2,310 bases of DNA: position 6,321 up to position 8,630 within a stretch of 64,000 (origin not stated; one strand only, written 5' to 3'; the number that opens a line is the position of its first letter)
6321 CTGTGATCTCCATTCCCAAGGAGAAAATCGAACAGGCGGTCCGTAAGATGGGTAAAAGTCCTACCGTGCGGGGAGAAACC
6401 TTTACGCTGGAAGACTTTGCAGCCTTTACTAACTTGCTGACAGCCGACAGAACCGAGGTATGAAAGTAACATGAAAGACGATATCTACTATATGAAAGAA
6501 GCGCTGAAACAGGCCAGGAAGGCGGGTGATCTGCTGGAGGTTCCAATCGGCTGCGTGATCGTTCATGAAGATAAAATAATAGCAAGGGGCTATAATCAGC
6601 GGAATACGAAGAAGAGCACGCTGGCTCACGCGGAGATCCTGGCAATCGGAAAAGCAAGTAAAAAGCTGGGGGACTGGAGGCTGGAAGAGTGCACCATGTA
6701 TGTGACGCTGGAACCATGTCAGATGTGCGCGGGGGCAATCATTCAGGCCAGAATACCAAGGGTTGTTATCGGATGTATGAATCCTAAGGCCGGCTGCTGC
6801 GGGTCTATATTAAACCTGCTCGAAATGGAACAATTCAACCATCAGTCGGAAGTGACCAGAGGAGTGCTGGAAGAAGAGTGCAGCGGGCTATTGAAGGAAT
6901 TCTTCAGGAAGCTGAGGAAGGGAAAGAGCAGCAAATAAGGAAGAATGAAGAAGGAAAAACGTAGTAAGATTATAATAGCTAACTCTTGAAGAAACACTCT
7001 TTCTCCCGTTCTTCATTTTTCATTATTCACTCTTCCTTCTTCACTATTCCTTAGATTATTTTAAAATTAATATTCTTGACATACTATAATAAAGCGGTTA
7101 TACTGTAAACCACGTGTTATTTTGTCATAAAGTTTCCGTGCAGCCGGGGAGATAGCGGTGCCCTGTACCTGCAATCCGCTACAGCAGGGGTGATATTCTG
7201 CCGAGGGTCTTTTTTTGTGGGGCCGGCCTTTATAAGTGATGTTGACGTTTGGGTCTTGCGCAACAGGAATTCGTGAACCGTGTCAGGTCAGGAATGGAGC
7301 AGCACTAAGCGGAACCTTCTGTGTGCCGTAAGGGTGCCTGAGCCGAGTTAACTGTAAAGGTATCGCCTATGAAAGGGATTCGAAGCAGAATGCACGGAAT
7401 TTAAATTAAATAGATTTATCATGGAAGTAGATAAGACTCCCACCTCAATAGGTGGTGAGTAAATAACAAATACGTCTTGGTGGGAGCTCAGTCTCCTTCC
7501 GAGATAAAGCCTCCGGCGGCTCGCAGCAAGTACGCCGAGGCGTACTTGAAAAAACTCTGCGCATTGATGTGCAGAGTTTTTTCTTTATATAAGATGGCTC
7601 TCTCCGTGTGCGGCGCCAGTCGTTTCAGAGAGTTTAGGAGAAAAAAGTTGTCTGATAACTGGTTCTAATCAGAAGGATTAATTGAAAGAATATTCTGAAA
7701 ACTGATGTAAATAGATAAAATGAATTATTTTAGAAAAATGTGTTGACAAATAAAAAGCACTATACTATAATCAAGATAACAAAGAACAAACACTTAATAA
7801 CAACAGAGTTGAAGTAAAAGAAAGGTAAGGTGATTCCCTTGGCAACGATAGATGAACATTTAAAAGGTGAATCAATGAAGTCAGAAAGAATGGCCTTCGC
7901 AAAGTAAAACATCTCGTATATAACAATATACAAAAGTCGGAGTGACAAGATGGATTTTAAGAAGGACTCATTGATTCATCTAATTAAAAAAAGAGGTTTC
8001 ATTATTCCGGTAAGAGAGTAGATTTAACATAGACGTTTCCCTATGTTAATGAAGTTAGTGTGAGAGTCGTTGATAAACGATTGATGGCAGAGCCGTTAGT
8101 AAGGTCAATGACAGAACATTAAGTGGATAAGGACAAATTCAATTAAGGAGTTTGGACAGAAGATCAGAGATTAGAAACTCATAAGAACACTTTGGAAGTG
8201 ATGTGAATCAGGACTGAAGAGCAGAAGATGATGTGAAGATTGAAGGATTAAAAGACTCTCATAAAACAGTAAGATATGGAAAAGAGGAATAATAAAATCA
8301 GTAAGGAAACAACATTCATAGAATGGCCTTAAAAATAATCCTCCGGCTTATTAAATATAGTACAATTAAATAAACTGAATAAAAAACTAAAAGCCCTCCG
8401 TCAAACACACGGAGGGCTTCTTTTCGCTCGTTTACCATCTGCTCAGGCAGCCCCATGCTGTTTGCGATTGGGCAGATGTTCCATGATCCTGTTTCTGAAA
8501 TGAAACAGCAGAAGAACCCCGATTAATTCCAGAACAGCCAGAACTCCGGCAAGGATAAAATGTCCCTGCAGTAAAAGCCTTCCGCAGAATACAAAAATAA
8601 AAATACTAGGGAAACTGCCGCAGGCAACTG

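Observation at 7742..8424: ORF-free, purine-rich roughly 650-nt transcription unit with perfect consensus promoter and strong terminator: candidate large ncRNA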

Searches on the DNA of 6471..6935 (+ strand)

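Call 67: search_rna_families(sources=[L048, L051], threshold=gathering)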
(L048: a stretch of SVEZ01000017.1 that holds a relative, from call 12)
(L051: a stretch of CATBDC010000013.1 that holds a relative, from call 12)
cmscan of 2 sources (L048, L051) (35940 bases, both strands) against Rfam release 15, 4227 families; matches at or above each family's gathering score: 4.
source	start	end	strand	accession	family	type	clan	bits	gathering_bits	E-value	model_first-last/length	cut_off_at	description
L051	15742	16004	+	RF01854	Bacteria_large_SRP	Gene;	CL00003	186.1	60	3.3e-31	1-256/256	no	Bacterial large signal recognition particle RNA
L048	13221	13481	+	RF01854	Bacteria_large_SRP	Gene;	CL00003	172.5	60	1.4e-28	1-256/256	no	Bacterial large signal recognition particle RNA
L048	13630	13725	+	RF01831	THF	Cis-reg; riboswitch;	-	83.3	36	4.9e-18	1-99/99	no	THF (Tetrahydrofolate) riboswitch aptamer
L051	15368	15405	+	RF01990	SECIS_4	Cis-reg;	-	56.8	38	4.8e-11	1-38/38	no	Selenocysteine insertion sequence 4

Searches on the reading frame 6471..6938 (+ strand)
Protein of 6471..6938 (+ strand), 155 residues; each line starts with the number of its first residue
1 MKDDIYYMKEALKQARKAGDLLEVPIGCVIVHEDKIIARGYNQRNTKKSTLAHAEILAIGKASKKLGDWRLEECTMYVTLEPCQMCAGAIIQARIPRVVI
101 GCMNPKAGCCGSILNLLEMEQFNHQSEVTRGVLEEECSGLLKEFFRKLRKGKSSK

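Call 10: find_encoding_contigs(protein=window:6471-6938:+, flank=10000, max_places=10)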
Protein window:6471-6938:+ (155 aa): no gene with exactly this product is on record in the collection.

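Call 12: find_related_loci(query=window:6471-6935:+, collection=genome_contigs, flank=10000)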
Query window:6471-6935:+ (155 aa) in genome_contigs; peptide patterns used: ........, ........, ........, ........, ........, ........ (x = any residue, [..] = any of these).
599 stretches matched a pattern (row limit reached: there are more); 580 encode a relative of the query (tblastn E <= 1e-3); the best 80 are kept; 80 distinct loci.
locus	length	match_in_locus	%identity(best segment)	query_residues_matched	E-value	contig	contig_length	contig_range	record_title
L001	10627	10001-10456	78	1-152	3e-78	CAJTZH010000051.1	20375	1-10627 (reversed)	MAG TPA_asm: uncultured Lachnospiraceae bacterium isolate MGBC120314 genome assembly, contig: MGBC120314.51, whole genom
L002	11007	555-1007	75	2-152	7e-78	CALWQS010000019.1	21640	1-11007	MAG: uncultured Mediterraneibacter sp. isolate BRZ_RF__bin127 genome assembly, contig: BRZ_RF__NODE_3258_length_21640_co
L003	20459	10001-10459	75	2-154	1e-77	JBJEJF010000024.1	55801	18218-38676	MAG: Wujia sp. isolate PUUB57_bin.003 NODE_202_length_55801_cov_11.325207, whole genome shotgun sequence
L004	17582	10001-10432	80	7-150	3e-77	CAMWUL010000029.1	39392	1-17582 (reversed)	MAG TPA_asm: uncultured Lachnospiraceae bacterium isolate SRR14411328_bin.17_metawrap_v1.3_MAG genome assembly, contig:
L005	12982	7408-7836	79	7-149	2e-76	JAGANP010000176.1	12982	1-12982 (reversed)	MAG: Lachnospiraceae bacterium isolate RGIG8606 Water_deer_Cecum.Co__c643177, whole genome shotgun sequence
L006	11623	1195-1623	80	7-149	1e-76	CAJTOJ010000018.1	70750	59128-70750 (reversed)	MAG TPA_asm: uncultured Acetatifactor sp. isolate MGBC105242 genome assembly, contig: MGBC105242.18, whole genome shotgu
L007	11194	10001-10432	80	7-150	1e-76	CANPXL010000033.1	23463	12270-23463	MAG: uncultured Acetatifactor sp. isolate Lapin-004__bin65 genome assembly, contig: Lapin-004__NODE_2652_length_23463_co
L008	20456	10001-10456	74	1-152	1e-76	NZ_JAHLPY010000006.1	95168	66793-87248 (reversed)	Anaerostipes sp. MSJ-23 M-23_ctg00006, whole genome shotgun sequence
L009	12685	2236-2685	77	1-150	3e-76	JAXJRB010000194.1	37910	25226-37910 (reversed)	MAG: Lachnospiraceae bacterium isolate DOME_MAG_2987 2987_C0217_k141_294436, whole genome shotgun sequence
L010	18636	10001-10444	76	2-149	4e-76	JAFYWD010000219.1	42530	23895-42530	MAG: Lachnospiraceae bacterium isolate RGIG7476 Water_buffalos_Colon-3__c223265, whole genome shotgun sequence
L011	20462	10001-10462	74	2-155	4e-76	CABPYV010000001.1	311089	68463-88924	MAG TPA_asm: uncultured Coprococcus sp. isolate MGYG-HGUT-00364 genome assembly, contig: GUT_GENOME007858_1, whole genom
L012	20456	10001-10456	74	2-153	3e-76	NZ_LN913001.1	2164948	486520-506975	Mediterraneibacter massiliensis strain Marseille-P2086, whole genome shotgun sequence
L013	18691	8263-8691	78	7-149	4e-76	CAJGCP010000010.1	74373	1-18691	MAG: uncultured Acetatifactor sp. isolate MAG34 genome assembly, contig: k141_7721669_length_74373_cov_12.9981, whole ge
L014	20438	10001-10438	75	4-149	7e-76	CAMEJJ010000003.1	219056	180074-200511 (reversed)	MAG: uncultured Lachnospiraceae bacterium isolate SRR11489746_bin.3_metaWRAP_v1.3_MAG genome assembly, contig: ERZ114667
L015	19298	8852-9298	79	1-149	5e-76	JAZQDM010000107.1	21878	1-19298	MAG: Lachnospiraceae bacterium isolate T1900044636_TS20190102.MAGScoT_cleanbin_000047 SGB_1155_k141_1352639, whole genom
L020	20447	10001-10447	74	4-152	1e-75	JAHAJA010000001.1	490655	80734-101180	MAG: Clostridiales bacterium isolate L3_098_000G1_dasL3_098_000G1_metabat.metabat.68 L3_098_000G1_scaffold_1, whole geno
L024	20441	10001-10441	75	7-153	3e-75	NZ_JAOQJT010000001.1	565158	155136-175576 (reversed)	Coprococcus aceti strain H2_11 .13414_6_27.1, whole genome shotgun sequence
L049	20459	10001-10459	70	1-153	2e-73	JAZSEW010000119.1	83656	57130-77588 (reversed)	MAG: Lachnospiraceae bacterium isolate T1900044587_TS20190053.MAGScoT_cleanbin_000063 SGB_604_k141_1494407, whole genome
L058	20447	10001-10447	70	1-149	4e-73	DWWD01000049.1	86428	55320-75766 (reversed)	MAG TPA_asm: Candidatus Anaerostipes avistercoris isolate ChiSjej3B21-8574 ChiSjej3B21M5__C349305_L86428_SAMN08009939, w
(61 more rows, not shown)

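Call 23: find_homologous_proteins(query=window:6471-6935:+, max_evalue=1e-60)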
Query window:6471-6935:+ (155 aa): 7815 proteins with E <= 1e-60 among 8000 candidates; the best 120 are listed.
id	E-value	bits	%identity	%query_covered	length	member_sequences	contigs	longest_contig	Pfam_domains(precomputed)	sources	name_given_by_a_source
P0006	1.3e-98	345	100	100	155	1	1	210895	PF00383.30,PF14437.13,PF14439.13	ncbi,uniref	ncbi:tRNA adenosine(34) deaminase TadA [Anaerolentibacter hominis]|uniref:tRNA adenosine(34) deamina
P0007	5.1e-76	272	80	98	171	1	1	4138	PF00383.30,PF14437.13,PF14439.13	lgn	-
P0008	7.5e-76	271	80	98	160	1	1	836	PF00383.30,PF14437.13,PF14439.13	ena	-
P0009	7.5e-76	271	80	98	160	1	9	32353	PF00383.30,PF14437.13,PF14439.13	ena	-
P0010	1.3e-75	270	80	98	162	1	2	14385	PF00383.30,PF14437.13,PF14439.13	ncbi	-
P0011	1.4e-75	270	80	98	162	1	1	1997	PF00383.30,PF14437.13,PF14439.13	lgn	-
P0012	1.9e-75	270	80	98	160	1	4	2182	PF00383.30,PF14437.13,PF14439.13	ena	-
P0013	2.3e-75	270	80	98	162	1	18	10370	PF00383.30,PF14437.13,PF14439.13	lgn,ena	-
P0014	2.4e-75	269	80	98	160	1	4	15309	PF00383.30,PF14437.13,PF14439.13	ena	-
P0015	2.9e-75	269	80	98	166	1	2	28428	PF00383.30,PF14437.13,PF14439.13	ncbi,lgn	-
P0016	2.9e-75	269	79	98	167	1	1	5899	PF00383.30,PF14437.13,PF14439.13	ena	-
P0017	3.4e-75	269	80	98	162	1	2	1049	PF00383.30,PF14437.13,PF14439.13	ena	-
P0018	3.5e-75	269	80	95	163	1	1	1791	PF00383.30,PF14437.13,PF14439.13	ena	-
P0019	3.5e-75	269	80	99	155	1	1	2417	PF00383.30,PF14437.13,PF14439.13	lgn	-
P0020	5.2e-75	268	80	98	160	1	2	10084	PF00383.30,PF14437.13,PF14439.13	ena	-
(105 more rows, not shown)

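Call 58: search_protein_families(library=pfam, proteins=[L003:10895-11506:+, L024:10934-11524:+, L058:10968-11621:+, L020:11065-13401:+, L049:10586-12916:+])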
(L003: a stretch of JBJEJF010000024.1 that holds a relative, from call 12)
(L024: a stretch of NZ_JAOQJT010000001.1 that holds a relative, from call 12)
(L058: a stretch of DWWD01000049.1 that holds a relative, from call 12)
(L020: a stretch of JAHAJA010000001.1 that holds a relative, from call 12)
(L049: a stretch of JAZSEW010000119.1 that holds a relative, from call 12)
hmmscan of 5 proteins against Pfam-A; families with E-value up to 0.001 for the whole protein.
L003:10895-11506:+ (203 aa): 1 family
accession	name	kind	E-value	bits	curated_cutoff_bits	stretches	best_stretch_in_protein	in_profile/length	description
PF01966.28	HD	-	8.2e-16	58.8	22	1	35-132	1-114/116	HD domain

L024:10934-11524:+ (196 aa): 1 family
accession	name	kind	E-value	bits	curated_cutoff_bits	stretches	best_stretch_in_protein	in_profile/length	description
PF01966.28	HD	-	9.3e-15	55.4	22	1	28-125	1-114/116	HD domain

L058:10968-11621:+ (217 aa): 1 family
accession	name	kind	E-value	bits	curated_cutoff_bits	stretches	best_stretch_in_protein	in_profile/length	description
PF04607.23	RelA_SpoT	-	3.1e-33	114.9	27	1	55-176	1-112/113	Region found in RelA / SpoT proteins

L020:11065-13401:+ (778 aa): 0 families

L049:10586-12916:+ (776 aa): 1 family
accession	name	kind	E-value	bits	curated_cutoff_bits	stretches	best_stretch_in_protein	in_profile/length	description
PF00027.35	cNMP_binding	-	0.00044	20.6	27.5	1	12-83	3-81/89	Cyclic nucleotide-binding domain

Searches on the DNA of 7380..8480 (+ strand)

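Call 4: search_rna_families(source=window, start=7380, end=8480, threshold=evalue, max_evalue=10, show_alignments=3)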
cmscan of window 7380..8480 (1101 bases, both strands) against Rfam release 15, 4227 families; matches with E-value up to 10: 28.
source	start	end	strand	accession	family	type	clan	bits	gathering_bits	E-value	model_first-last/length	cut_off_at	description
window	7546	7585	-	RF03996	mir-3012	Gene; miRNA;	-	28.5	90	0.0058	1-68/68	no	mir-3012 microRNA precursor family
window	7856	7957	+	RF02155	NCRUPAR_2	Gene; lncRNA;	-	24.1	80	3.1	1-99/99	no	Non-protein coding RNA, upstream of F2R/PAR1 conserved region 2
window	8372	8450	-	RF02621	BSnc120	Gene; sRNA;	-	24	114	0.0086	1-88/88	no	Brucella sRNA 120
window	7504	7582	+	RF00512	Leu_leader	Cis-reg; leader;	-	23.3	50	0.033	1-148/148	no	Leucine operon leader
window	8331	8425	+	RF01859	Phe_leader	Cis-reg; leader;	-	22.3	55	0.5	1-125/125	no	Phenylalanine leader peptide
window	7549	7658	-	RF00512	Leu_leader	Cis-reg; leader;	-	22.2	50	0.065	1-148/148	no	Leucine operon leader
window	7546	7597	-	RF00506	Thr_leader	Cis-reg; leader;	-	21.8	55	0.2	1-118/118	no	Threonine operon leader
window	8339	8425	+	RF00506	Thr_leader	Cis-reg; leader;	-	19.9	55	0.55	1-118/118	no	Threonine operon leader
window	8316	8424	+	RF00514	His_leader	Cis-reg; leader;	-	19.6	49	1.6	1-126/126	no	Histidine operon leader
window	7539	7595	-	RF00821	mir-249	Gene; miRNA;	-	19.5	70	0.26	1-97/97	no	mir-249 microRNA precursor family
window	7548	7577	+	RF03060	uup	Cis-reg;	-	19.3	36.8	0.66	1-48/48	no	uup RNA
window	7522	7579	-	RF02231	sX12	Gene; sRNA;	-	19.1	106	1.2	1-78/78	no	Xanthomonas sRNA sX12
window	8381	8459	-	RF01772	rnk_pseudo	Cis-reg; leader;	-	19.1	55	2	1-108/108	no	Pseudomonas rnk leader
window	7524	7592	+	RF00557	L10_leader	Cis-reg; leader;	-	18.2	44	2.5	26-138/138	no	Ribosomal protein L10 leader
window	8392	8431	-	RF01677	P35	Gene; sRNA;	-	17.5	70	9.3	1-62/62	no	Pseudomonas sRNA P35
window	8385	8480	-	RF01859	Phe_leader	Cis-reg; leader;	-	16.9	55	8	31-125/125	5'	Phenylalanine leader peptide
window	7380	7587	+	RF02637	EF0408_EF0409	Gene; sRNA;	-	16.2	440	0.12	248-412/412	5'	Enterococcus sRNA EF0408_EF0409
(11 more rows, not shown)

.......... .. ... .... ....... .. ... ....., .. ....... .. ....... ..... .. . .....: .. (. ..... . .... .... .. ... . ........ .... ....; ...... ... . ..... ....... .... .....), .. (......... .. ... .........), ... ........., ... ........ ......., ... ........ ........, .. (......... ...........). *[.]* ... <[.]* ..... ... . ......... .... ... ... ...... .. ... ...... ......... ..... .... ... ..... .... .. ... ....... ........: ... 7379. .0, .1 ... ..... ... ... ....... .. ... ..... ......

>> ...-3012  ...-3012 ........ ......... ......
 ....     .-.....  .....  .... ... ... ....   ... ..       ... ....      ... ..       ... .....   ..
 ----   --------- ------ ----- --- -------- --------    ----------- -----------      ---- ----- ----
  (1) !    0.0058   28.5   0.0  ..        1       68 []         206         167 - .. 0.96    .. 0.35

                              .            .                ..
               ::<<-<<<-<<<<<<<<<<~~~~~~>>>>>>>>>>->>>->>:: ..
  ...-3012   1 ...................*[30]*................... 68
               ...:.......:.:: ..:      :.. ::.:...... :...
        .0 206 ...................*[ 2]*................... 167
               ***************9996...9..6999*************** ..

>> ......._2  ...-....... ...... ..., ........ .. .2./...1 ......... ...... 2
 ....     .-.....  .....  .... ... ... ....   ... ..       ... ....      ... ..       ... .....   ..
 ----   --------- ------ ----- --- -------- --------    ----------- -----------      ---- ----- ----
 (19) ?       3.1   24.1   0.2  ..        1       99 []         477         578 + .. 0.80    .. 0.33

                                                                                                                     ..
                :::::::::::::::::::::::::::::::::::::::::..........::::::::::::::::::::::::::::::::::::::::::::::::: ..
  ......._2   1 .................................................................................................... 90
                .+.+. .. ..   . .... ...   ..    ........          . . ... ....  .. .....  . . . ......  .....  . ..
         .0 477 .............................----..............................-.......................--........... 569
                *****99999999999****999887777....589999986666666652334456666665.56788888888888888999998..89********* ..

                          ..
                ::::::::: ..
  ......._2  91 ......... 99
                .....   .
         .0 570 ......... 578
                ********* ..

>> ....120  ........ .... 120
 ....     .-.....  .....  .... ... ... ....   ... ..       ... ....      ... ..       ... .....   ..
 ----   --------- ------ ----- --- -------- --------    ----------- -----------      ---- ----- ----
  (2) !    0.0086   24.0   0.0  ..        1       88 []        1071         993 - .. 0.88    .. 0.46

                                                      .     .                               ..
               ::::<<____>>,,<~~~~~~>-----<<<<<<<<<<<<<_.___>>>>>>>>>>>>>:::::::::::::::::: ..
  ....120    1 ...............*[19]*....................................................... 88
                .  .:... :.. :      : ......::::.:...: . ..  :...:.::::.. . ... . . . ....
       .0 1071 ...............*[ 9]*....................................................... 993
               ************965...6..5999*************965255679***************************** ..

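Call 20: search_dna_similar(query=window:7590-8440:+, collection=phages, mode=distant, max_evalue=0.01)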
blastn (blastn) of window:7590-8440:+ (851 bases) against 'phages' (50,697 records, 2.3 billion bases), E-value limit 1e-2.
No match.

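Call 21: search_dna_similar(query=window:7590-8440:+, collection=plasmids, mode=distant, max_evalue=0.01)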
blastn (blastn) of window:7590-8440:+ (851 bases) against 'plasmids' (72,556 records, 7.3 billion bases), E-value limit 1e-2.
No match.

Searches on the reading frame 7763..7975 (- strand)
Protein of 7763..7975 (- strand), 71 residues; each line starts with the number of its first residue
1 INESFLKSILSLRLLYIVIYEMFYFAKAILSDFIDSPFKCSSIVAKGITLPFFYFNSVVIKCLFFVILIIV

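Call 28: search_protein_families(library=pfam, max_evalue=10, proteins=[window:7763-7975:-, window:7774-7956:-])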
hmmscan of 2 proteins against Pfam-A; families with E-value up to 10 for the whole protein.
seq(71 aa): 0 families

seq(61 aa): 0 families

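Call 55: list_cluster_members(proteins=[window:7763-7948:-, window:7774-7926:-, window:8319-8456:-, window:7830-7904:+, window:7839-7904:+, window:7950-8018:+, window:7477-7665:+, window:7763-7912:-, window:7594-7665:+])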
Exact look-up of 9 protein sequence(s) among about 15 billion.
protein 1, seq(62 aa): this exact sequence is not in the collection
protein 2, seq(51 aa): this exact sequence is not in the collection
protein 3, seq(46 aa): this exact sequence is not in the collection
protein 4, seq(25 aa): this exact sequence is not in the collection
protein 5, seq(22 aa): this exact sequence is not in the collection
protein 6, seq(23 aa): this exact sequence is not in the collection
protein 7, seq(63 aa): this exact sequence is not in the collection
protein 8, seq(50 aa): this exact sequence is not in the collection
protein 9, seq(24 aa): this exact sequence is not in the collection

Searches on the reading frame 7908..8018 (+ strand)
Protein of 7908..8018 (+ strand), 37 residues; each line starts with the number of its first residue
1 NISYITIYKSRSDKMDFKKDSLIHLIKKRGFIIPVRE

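Call 33: search_protein_representatives(protein=window:7908-8018:+)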
Query: 37 residues. Proteins with E-value up to 0.001 (for the whole library): 0; up to 1e-10: 0; up to 1e-30: 0. The best 0 are listed.
